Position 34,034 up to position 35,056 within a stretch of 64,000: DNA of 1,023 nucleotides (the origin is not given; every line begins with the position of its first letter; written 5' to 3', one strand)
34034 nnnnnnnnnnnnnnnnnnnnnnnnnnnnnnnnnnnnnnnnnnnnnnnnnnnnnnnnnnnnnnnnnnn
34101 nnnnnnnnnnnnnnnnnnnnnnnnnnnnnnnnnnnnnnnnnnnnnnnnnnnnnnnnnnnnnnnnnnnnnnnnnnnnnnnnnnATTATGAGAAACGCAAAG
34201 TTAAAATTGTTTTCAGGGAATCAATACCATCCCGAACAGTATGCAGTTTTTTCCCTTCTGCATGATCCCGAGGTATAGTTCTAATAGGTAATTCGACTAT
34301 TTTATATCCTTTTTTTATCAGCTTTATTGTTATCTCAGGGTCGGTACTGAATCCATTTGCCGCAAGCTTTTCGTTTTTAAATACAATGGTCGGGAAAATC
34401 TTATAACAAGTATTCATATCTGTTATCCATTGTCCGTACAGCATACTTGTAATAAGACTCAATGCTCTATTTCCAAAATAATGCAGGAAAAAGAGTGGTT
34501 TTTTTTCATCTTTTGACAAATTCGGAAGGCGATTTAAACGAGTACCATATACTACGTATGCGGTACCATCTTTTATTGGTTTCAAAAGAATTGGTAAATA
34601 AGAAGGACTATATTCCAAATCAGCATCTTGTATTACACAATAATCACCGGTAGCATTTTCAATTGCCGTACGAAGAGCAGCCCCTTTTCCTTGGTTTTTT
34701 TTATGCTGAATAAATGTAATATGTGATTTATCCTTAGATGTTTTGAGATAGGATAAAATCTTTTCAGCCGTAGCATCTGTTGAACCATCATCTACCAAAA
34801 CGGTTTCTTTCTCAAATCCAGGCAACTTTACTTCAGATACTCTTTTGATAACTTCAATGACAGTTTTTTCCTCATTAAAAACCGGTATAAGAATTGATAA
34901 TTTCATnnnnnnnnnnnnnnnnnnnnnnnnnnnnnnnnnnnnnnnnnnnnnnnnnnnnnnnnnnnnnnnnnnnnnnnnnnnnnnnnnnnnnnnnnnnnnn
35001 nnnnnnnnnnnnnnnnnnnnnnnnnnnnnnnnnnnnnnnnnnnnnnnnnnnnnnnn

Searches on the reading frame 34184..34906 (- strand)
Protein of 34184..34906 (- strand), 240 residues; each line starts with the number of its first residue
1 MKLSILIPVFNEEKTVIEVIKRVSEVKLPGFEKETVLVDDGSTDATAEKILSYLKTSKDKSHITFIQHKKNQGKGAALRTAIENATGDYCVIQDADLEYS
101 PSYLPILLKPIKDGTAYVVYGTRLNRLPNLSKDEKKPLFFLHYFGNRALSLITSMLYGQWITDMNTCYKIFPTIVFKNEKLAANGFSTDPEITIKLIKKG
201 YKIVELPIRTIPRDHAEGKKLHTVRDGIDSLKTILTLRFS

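Call 10: search_protein_families(library=pfam, proteins=[window:34184-34906:-], max_evalue=0.001)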
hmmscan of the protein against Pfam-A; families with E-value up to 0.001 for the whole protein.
window:34184-34906:- (240 aa): 3 families
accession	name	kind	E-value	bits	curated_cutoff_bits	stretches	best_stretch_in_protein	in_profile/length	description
PF00535.33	Glycos_transf_2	-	4.5e-33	115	23.3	1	4-143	1-139/168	Glycosyl transferase family 2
PF13641.12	Glyco_tranf_2_3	-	3e-06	27.9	27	1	3-123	3-122/230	Glycosyltransferase like family 2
PF10111.15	Glyco_tranf_2_2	-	3.5e-05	23.9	27.3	1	4-109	1-104/276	Glycosyltransferase like family 2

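Call 34: search_solved_structures(query=window:34184-34906:-, max_evalue=0.001)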
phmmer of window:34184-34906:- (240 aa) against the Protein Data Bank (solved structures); distinct sequences matched with E-value up to 0.001: 29.
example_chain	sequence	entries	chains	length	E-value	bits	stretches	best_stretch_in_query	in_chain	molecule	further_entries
9hwj_A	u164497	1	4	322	4.1e-15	59.1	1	2-127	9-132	Undecaprenyl-phosphate 4-deoxy-4-formamido-L-arabinose transferase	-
9bhc_C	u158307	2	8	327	6.9e-15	58.4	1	2-133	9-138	Undecaprenyl-phosphate 4-deoxy-4-formamido-L-arabinose transferase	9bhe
8vxh_A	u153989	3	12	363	8.8e-15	58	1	2-133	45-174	Undecaprenyl-phosphate 4-deoxy-4-formamido-L-arabinose transferase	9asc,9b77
5mlz_A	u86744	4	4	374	1.3e-14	57.5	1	1-124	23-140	Dolichol monophosphate mannose synthase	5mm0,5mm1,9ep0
6yv7_B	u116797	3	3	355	4.1e-11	46.1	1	3-99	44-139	Glycosyl transferase, family 2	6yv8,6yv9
6yv7_A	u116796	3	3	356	4.1e-11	46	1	3-99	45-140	Glycosyl transferase, family 2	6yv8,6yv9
5eke_A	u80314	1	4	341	4.4e-10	42.7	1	2-127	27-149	Uncharacterized glycosyltransferase sll0501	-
5ekp_C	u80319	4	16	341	4.4e-10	42.7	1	2-127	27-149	Uncharacterized glycosyltransferase sll0501 | Glycosyltransferase sll0501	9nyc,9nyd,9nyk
9nye_A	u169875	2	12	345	4.5e-10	42.6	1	2-127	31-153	Glycosyltransferase sll0501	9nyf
6p61_A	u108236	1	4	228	1.2e-07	34.7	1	3-109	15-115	Glycosyltransferase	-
5tze_C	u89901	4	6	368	1.3e-07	34.6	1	1-96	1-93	Glycosyl transferase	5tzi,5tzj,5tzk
2z87_A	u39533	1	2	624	2.1e-07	33.9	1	3-125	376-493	Chondroitin synthase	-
2z86_A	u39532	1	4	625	2.1e-07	33.9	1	3-125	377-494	Chondroitin synthase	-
5tz8_A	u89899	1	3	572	2.6e-07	33.6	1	1-96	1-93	Glycosyl transferase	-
4y6n_A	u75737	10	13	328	3.8e-07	33.1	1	3-116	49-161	Glucosyl-3-phosphoglycerate synthase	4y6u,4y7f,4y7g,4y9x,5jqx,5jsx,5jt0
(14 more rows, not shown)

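Call 58: search_protein_families(library=ncbifam, proteins=[window:34184-34906:-], max_evalue=0.01)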
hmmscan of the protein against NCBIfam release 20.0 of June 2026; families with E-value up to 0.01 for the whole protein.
window:34184-34906:- (240 aa): 27 families (the best 25 are shown)
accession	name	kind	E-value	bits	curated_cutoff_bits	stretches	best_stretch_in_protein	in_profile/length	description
TIGR04182.1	glyco_TIGR04182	equivalog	2.9e-31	108.9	325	1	3-235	2-215/293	S-layer glycoprotein N-glycosyltransferase AglJ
TIGR03937.1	PgaC_IcaA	equivalog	3.1e-18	65.9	422.3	1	2-98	46-137/407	poly-beta-1,6-N-acetyl-D-glucosamine synthase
NF047588.1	GlcsyltransPgfSStrep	equivalog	4e-18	65.7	500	1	1-126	1-123/308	glycosyltransferase PgfS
NF007986.1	PRK10714.1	equivalog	2e-16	59.9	529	1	2-126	7-129/316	undecaprenyl-phosphate 4-deoxy-4-formamido-L-arabinose transferase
NF041391.1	DPhHxTase_Halo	equivalog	3.5e-16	58.8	375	1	9-237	3-208/213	dolichyl-phosphate hexose transferase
NF041875.1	EPS_EpsD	equivalog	5.4e-15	55.6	370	1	3-169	1-157/325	exopolysaccharide biosynthesis glycosyltransferase EpsD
NF058614.1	PPMAGASynPpgS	equivalog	5.9e-15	55.3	370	1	5-219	4-205/226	polyprenyl-phospho-N-acetylgalactosaminyl synthase PpgS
NF010496.0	PRK13915.1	equivalog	5.5e-14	52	262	1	2-112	32-143/307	glucosyl-3-phosphoglycerate synthase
NF007482.0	PRK10073.1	equivalog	3.6e-13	49.2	423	1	2-108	7-107/334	glycosyltransferase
NF053739.1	GlytfEpsEBac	equivalog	2.7e-11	43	450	1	2-98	2-94/265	glycosyltransferase EpsE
NF047683.1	TeichurnBiosyTuaG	equivalog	2.2e-10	40.6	400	1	3-104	8-104/252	teichuronic acid biosynthesis protein TuaG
TIGR04283.1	glyco_like_mftF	equivalog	1.2e-09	38.1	182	1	3-123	1-110/221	TIGR04283 family arsenosugar biosynthesis glycosyltransferase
NF038302.1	EPS_HpsE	equivalog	1.3e-09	37.5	300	1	1-96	1-96/307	hormogonium polysaccharide biosynthesis glycosyltransferase HpsE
TIGR03111.1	glyc2_xrt_Gpos1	hypoth_equivalog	2.9e-09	36.2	363.95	1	3-97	51-142/439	TIGR03111 family XrtG-associated glycosyltransferase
TIGR03965.1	mycofact_glyco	equivalog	9e-09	34.7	280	1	3-117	76-185/467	mycofactocin biosynthesis glycosyltransferase MftF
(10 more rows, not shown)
